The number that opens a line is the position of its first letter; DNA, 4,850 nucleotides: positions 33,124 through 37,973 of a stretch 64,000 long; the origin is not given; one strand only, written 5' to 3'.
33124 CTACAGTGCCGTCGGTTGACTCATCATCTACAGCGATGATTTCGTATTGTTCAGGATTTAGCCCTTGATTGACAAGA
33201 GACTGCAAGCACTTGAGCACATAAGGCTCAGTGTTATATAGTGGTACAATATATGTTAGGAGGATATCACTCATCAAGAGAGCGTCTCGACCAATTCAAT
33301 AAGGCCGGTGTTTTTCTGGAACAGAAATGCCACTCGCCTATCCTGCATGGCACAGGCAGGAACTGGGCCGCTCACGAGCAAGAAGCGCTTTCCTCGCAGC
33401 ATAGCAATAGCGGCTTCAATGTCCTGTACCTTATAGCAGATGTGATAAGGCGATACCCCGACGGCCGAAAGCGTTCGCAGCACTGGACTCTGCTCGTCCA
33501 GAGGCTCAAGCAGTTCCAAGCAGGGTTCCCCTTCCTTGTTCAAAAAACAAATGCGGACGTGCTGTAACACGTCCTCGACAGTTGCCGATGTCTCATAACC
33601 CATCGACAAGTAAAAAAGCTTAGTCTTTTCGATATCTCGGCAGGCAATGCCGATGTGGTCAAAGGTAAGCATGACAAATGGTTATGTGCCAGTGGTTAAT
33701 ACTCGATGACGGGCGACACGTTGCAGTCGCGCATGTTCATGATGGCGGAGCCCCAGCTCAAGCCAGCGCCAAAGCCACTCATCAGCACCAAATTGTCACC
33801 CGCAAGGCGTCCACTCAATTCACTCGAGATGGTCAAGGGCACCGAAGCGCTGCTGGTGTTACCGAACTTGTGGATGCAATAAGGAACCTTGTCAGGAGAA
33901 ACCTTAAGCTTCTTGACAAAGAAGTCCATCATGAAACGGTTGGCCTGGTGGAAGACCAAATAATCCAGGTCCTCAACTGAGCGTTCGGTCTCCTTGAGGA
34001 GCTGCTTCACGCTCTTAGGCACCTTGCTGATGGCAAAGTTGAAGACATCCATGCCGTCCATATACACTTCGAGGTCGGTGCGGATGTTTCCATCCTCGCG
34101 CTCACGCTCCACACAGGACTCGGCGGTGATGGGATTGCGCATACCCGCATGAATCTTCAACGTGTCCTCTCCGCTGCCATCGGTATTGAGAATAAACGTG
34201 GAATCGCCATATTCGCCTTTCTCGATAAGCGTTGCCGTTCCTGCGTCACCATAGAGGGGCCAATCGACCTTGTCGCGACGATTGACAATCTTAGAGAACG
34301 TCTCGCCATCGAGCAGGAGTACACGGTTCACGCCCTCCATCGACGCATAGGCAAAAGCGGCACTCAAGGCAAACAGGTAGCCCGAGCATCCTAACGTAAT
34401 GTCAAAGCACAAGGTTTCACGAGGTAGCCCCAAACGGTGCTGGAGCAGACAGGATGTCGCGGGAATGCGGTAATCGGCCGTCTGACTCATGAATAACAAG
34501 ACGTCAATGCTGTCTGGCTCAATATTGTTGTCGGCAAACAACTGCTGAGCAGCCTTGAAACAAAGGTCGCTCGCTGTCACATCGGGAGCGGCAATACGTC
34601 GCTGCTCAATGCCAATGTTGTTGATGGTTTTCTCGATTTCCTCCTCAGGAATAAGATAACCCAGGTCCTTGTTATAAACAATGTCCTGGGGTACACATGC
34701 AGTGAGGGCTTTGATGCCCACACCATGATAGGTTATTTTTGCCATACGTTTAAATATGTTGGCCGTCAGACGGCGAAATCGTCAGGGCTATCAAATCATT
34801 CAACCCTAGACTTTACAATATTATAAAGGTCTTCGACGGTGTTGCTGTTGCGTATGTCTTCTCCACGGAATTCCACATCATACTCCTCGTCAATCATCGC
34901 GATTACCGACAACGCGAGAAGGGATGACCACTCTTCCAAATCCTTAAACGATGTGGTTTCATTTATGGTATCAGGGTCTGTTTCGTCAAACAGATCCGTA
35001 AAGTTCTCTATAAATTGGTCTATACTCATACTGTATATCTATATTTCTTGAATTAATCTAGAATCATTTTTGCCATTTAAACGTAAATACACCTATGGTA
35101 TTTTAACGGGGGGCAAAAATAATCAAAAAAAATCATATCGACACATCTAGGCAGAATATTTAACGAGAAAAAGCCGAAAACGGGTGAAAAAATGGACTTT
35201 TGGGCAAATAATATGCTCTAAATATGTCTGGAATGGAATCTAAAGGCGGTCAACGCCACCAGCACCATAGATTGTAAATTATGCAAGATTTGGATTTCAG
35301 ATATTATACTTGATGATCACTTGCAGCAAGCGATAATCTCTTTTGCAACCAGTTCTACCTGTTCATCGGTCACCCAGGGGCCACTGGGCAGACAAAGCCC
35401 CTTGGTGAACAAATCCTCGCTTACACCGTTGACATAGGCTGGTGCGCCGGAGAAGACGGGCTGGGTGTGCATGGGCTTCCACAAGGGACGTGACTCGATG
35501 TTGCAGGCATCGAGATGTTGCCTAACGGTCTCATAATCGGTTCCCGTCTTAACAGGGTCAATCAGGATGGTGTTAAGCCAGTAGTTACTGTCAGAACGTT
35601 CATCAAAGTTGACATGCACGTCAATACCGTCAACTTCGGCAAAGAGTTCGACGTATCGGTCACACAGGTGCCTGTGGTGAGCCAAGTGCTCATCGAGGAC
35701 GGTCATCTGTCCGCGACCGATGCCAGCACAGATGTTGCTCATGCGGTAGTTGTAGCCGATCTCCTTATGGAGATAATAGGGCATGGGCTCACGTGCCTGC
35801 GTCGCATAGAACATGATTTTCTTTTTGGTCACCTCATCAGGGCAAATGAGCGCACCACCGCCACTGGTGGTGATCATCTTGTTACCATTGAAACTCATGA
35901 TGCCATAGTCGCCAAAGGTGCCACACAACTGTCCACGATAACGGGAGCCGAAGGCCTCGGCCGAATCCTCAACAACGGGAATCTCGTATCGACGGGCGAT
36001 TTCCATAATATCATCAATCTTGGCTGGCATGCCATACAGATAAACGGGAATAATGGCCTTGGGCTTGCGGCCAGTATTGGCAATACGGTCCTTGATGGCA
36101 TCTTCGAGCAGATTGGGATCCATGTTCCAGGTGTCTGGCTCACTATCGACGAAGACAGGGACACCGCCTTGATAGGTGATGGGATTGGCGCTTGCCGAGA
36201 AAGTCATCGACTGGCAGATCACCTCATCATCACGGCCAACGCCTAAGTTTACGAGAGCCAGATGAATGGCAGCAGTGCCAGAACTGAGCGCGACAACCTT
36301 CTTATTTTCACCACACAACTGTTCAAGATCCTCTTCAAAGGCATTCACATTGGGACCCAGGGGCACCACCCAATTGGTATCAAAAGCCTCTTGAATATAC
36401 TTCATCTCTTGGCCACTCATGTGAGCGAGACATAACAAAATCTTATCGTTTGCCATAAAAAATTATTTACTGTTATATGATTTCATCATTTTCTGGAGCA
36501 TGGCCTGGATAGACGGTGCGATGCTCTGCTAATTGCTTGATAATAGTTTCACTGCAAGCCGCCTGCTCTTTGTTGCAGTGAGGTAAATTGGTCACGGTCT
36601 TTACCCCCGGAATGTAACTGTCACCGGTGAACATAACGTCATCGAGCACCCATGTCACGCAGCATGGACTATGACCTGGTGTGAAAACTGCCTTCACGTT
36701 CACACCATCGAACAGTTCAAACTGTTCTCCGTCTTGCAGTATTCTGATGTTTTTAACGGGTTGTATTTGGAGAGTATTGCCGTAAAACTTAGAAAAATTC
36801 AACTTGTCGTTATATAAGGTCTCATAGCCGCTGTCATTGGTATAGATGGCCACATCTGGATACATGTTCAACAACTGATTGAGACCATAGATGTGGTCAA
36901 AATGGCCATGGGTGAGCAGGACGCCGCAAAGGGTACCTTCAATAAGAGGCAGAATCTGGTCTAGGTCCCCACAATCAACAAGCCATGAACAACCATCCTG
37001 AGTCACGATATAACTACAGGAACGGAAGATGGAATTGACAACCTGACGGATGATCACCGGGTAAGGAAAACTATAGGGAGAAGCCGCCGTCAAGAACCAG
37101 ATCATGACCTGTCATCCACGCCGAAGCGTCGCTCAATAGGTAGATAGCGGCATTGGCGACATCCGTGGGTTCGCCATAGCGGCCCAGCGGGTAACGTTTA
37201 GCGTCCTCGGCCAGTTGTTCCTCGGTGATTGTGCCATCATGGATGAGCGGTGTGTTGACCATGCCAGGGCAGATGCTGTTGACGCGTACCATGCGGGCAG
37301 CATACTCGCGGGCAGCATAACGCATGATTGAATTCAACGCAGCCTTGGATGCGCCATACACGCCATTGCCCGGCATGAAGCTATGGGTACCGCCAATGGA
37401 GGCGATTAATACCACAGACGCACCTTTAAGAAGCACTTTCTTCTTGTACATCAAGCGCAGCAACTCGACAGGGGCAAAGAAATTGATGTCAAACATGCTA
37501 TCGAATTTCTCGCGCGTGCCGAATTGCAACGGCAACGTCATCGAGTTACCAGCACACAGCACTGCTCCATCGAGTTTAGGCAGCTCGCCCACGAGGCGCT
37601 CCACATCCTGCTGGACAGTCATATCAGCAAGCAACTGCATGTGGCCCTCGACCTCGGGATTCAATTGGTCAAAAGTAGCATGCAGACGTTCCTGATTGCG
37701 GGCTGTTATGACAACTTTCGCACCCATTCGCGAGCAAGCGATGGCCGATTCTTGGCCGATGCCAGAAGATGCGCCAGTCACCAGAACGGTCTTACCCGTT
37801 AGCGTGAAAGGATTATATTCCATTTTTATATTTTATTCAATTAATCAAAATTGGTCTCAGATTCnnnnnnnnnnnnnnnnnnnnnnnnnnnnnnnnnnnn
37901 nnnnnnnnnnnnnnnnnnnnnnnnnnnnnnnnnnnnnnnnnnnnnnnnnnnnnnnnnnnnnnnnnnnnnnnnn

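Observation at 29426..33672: FkbH-ACP-VOC-acyltransferase-3 module: predicted glyceroylation, possibly L-glyceroylation, of a polysaccharide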

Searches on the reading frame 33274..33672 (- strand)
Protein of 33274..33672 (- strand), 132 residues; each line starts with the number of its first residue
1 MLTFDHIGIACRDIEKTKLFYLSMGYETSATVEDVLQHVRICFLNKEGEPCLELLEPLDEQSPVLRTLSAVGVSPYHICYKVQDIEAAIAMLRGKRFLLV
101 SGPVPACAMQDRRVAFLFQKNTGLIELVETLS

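Call 4: search_protein_families(library=pfam, proteins=[window:33274-33672:-], max_evalue=0.01)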
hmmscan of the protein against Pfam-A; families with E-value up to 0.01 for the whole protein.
window:33274-33672:- (132 aa): 2 families
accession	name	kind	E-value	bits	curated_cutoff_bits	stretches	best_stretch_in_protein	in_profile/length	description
PF13669.12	Glyoxalase_4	-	2.8e-19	69.8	27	1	5-116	1-109/109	Glyoxalase/Bleomycin resistance protein/Dioxygenase superfamily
PF00903.31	Glyoxalase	-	0.00045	21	20.6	1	4-105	2-101/121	Glyoxalase/Bleomycin resistance protein/Dioxygenase superfamily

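Call 8: search_protein_families(library=ncbifam, proteins=[window:33274-33672:-], max_evalue=0.001)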
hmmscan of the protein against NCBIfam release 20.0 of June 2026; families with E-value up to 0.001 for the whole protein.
window:33274-33672:- (132 aa): 2 families
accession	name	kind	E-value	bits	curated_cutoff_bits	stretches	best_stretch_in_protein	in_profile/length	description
TIGR03081.1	metmalonyl_epim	equivalog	3.6e-18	66.4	114.95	1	4-129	2-129/129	methylmalonyl-CoA epimerase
NF050075.1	SMU1112c_YaeR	equivalog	2.5e-05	24.5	140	1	3-127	3-123/125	SMU1112c/YaeR family gloxylase I-like metalloprotein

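Call 10: search_solved_structures(query=window:33274-33672:-, max_evalue=0.1, show_alignments=3)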
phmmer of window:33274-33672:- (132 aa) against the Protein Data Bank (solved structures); distinct sequences matched with E-value up to 0.1: 12.
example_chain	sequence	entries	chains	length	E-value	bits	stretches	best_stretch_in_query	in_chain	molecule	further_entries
2qh0_A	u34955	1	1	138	7.9e-18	67.8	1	3-129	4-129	Lactoylglutathione lyase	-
3hdp_A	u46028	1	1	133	8.7e-18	67.7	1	3-129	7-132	Glyoxalase-I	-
6xbr_A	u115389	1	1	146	1.3e-11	47.7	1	3-122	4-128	Methylmalonyl-CoA epimerase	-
6xbs_A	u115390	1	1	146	5.1e-11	45.8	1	3-122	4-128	Methylmalonyl-CoA epimerase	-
6wf6_A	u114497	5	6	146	5.3e-11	45.7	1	3-122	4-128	Methylmalonyl-CoA epimerase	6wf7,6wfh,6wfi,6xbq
6xbv_A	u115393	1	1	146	5.6e-11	45.7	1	3-122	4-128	Methylmalonyl-CoA epimerase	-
3oa4_A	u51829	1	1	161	6.5e-11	45.5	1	4-121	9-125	glyoxalase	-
6xbt_A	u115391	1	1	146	1.4e-10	44.4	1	3-122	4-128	Methylmalonyl-CoA epimerase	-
3rmu_A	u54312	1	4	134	4.9e-10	42.6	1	4-125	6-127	Methylmalonyl-CoA epimerase, mitochondrial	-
6qh4_C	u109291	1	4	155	5.9e-10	42.4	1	4-125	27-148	Methylmalonyl-CoA epimerase, mitochondrial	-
6bu2_A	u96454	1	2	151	2e-05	27.7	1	4-129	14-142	Glyoxalase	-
1jc4_A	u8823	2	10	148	0.00031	23.9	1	3-122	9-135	Methylmalonyl-CoA epimerase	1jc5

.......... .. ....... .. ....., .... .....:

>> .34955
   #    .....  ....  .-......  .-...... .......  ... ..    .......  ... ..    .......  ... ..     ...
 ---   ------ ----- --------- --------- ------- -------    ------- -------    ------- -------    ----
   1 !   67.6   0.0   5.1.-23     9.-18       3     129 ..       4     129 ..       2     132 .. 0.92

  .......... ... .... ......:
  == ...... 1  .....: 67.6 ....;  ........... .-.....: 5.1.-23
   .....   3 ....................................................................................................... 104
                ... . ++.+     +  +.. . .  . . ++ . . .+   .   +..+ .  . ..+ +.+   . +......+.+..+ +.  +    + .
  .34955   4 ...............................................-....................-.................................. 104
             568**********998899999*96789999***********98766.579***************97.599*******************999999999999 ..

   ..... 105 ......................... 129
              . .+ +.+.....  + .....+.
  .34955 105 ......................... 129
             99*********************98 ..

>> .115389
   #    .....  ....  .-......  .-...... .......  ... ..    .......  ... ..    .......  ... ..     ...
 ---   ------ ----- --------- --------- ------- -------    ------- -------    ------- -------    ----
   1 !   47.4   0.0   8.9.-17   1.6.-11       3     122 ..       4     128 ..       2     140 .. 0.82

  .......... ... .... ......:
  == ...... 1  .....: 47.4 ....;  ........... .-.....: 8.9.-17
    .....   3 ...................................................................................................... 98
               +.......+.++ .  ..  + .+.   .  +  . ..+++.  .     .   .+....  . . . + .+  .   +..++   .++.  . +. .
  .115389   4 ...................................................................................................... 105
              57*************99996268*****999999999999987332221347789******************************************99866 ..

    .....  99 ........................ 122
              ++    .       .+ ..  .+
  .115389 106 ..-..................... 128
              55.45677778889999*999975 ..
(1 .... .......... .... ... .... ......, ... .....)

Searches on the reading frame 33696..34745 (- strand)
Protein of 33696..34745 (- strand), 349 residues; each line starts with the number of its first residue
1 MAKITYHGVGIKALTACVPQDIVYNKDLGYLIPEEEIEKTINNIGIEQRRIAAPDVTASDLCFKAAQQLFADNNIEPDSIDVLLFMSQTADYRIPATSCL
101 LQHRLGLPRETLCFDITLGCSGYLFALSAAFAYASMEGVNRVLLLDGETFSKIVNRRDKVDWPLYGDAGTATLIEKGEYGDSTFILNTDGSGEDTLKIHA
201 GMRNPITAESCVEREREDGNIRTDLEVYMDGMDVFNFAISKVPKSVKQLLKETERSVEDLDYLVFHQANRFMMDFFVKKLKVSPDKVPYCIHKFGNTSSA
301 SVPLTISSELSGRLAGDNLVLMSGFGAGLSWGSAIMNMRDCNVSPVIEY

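Call 4: search_protein_families(library=pfam, proteins=[window:33696-34745:-], max_evalue=0.01)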
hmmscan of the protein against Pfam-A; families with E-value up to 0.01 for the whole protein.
window:33696-34745:- (349 aa): 3 families
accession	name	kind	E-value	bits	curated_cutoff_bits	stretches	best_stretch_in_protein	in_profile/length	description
PF08541.16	ACP_syn_III_C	-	1.9e-27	95.7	26.6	1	250-337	1-89/90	3-Oxoacyl-[acyl-carrier-protein (ACP)] synthase III C terminal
PF08545.16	ACP_syn_III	-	1.4e-14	54.1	24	1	114-184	1-74/80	3-Oxoacyl-[acyl-carrier-protein (ACP)] synthase III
PF08392.18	FAE1_CUT1_RppA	-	0.0026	17.6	27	1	52-137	77-162/290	FAE1/Type III polyketide synthase-like protein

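Call 8: search_protein_families(library=ncbifam, proteins=[window:33696-34745:-], max_evalue=0.001)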
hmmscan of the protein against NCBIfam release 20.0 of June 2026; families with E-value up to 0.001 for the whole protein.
window:33696-34745:- (349 aa): 14 families
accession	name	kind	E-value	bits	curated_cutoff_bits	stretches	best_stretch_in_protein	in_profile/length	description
NF006829.0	PRK09352.1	subfamily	8.8e-74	248.4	249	1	8-338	4-321/322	beta-ketoacyl-ACP synthase 3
TIGR00747.1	fabH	subfamily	2.1e-64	217.6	292.1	1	10-337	4-321/322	beta-ketoacyl-ACP synthase III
NF009519.0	PRK12880.1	equivalog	8e-61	206.3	436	1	10-344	9-344/353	beta-ketoacyl-ACP synthase III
NF004623.0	PRK05963.1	equivalog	7.2e-44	150.4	437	1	41-337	37-327/328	beta-ketoacyl-ACP synthase III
NF005541.0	PRK07204.1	equivalog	2.8e-36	125.6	402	1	9-336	5-327/329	beta-ketoacyl-ACP synthase III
NF005703.0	PRK07515.1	equivalog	8e-33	113.8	304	1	58-338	96-372/373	beta-ketoacyl-ACP synthase III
NF005308.0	PRK06840.1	equivalog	2.7e-28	99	315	1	8-339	4-336/339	3-oxoacyl-ACP synthase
NF006720.0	PRK09258.1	equivalog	7.3e-28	97.8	285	2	44-155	47-158/338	3-oxoacyl-ACP synthase III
NF003274.0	PRK04262.1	equivalog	7.6e-21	74.5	244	2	240-328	209-298/347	hydroxymethylglutaryl-CoA synthase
TIGR00748.1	HMG_CoA_syn_Arc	equivalog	3.3e-11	43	353.35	1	242-330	210-299/345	hydroxymethylglutaryl-CoA synthase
TIGR01835.1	HMG-CoA-S_prok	equivalog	3.9e-06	25.9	360.35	1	9-145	1-134/382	hydroxymethylglutaryl-CoA synthase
NF053539.1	resorcinol_DarB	exception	4e-05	22.9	550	0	239-322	270-360/377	dialkylresorcinol biosynthesis protein DarB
NF005293.2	PRK06816.1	subfamily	0.00025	20.2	450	0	242-318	274-356/378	StlD/DarB family beta-ketosynthase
TIGR01833.1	HMG-CoA-S_euk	equivalog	0.0008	18.6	286.2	0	8-83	4-78/457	hydroxymethylglutaryl-CoA synthase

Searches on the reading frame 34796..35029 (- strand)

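Call 6: search_protein_families(library=pfam, proteins=[window:34796-35029:-], max_evalue=0.001)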
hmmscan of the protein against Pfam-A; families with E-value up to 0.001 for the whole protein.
window:34796-35029:- (77 aa): 1 family
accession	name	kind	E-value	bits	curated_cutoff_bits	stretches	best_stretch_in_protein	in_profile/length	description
PF00550.31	PP-binding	-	1.8e-05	25.4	20.8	1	17-70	13-65/67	Phosphopantetheine attachment site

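Call 8: search_protein_families(library=ncbifam, proteins=[window:34796-35029:-], max_evalue=0.001)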
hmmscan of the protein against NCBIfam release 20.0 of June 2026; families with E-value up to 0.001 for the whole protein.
window:34796-35029:- (77 aa): 3 families
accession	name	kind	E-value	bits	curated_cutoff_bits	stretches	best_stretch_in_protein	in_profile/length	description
NF002150.0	PRK00982.1-4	subfamily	0.00013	22.1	66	1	16-75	19-78/80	acyl carrier protein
NF002148.0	PRK00982.1-2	subfamily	0.0003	20.6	71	1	17-75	19-77/79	acyl carrier protein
NF002147.0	PRK00982.1-1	equivalog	0.00037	20.3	84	1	15-73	17-78/83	acyl carrier protein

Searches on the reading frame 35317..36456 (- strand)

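Call 6: search_protein_families(library=pfam, proteins=[window:35317-36456:-], max_evalue=0.001)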
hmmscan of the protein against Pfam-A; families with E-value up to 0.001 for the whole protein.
window:35317-36456:- (379 aa): 4 families
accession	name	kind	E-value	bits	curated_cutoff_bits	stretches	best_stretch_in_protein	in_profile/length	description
PF01041.23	DegT_DnrJ_EryC1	-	1.5e-92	311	19.8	1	15-374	5-359/360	DegT/DnrJ/EryC1/StrS aminotransferase family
PF01212.27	Beta_elim_lyase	-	2.1e-06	27.7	27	1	35-167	32-171/288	Beta-eliminating lyase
PF00155.27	Aminotran_1_2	-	4.2e-06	26.6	19.7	1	38-164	45-185/361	Aminotransferase class I and II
PF00266.25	Aminotran_5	-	8.4e-06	25.4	21.5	1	41-212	49-220/371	Aminotransferase class-V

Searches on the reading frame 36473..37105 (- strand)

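Call 6: search_protein_families(library=pfam, proteins=[window:36473-37105:-], max_evalue=0.001)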
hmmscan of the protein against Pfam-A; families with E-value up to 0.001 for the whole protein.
window:36473-37105:- (210 aa): 2 families
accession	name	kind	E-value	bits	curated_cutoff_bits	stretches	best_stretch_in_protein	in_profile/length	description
PF00753.33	Lactamase_B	-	4.7e-15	56.5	22.7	1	31-179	8-174/196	Metallo-beta-lactamase superfamily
PF12706.13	Lactamase_B_2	-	9.7e-08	32.3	27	1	59-163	31-143/200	Beta-lactamase superfamily domain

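Call 8: search_protein_families(library=ncbifam, proteins=[window:36473-37105:-], max_evalue=0.001)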
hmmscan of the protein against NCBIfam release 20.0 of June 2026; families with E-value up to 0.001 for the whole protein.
window:36473-37105:- (210 aa): 26 families (the best 25 are shown)
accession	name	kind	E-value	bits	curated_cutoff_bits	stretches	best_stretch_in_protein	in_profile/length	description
NF033105.1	bla_subclass_B3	equivalog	5.8e-12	45.4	240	1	62-156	65-157/257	subclass B3 metallo-beta-lactamase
NF012229.1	bla_class_B_core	domain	6.7e-11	42.5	100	1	61-154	54-138/139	metallo-beta-lactamase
TIGR03413.1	GSH_gloB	equivalog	9.1e-11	41.6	200.8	1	37-202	19-164/248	hydroxyacylglutathione hydrolase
NF002553.0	PRK02113.1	equivalog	1.1e-08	34.9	386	1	30-104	36-113/252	MBL fold metallo-hydrolase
NF041804.1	MBL_fold_SolJ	exception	1.1e-08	34.5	350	1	132-203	108-179/224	solanimycin biosynthesis MBL-fold hydrolase SolJ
NF007597.0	PRK10241.1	equivalog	6.5e-08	32.2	421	1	36-91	20-78/251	hydroxyacylglutathione hydrolase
NF000438.2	blaPOM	exception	8.2e-08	31.8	610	1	55-156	92-190/286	POM family subclass B3 metallo-beta-lactamase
NF033185.1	B3_Acin_new2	exception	3.2e-07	29.8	625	1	62-153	93-181/285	putative subclass B3 metallo-beta-lactamase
NF040644.1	blaPAM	exception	3.1e-06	26.5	615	1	62-157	99-191/287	PAM family subclass B3 metallo-beta-lactamase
NF033184.1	B3_Acin_new1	exception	3.2e-06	26.5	580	1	65-154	94-180/283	putative subclass B3 metallo-beta-lactamase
NF000469.2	CAR_gen_B3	exception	3.3e-06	26.3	500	1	62-155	116-205/311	CAR family subclass B3 metallo-beta-lactamase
NF033106.1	blaL1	exception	4.7e-06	25.8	560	1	60-157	99-193/290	L1 family subclass B3 metallo-beta-lactamase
NF040641.1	bifunc_ST_SDO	equivalog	8.4e-06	24.9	625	1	61-202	204-342/423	bifunctional sulfur transferase/dioxygenase Blh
TIGR02651.1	RNase_Z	equivalog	1.2e-05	24.5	292.95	1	31-80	20-73/302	ribonuclease Z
NF000405.1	HARLDQ_not_B3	exception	1.3e-05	24.9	350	1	108-154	126-171/267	HARLDQ motif MBL-fold protein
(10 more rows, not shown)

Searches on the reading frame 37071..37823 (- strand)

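Call 6: search_protein_families(library=pfam, proteins=[window:37071-37823:-], max_evalue=0.001)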
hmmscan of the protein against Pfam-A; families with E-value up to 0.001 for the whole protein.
window:37071-37823:- (250 aa): 5 families
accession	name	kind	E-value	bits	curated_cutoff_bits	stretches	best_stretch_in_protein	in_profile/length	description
PF13561.12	adh_short_C2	-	3e-54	184.5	27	1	17-249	1-236/236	Enoyl-(Acyl carrier protein) reductase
PF00106.31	adh_short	-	1.2e-39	136.3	26.6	1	11-195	1-188/195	short chain dehydrogenase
PF08659.16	KR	-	1.8e-08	34.9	22.6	1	12-173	2-166/180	KR domain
PF01370.27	Epimerase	-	5.7e-07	29.6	20.9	1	13-179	1-165/240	NAD dependent epimerase/dehydratase family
PF23441.1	SDR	-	0.00047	20.1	27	1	8-248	5-255/258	SDR-like rossmann domain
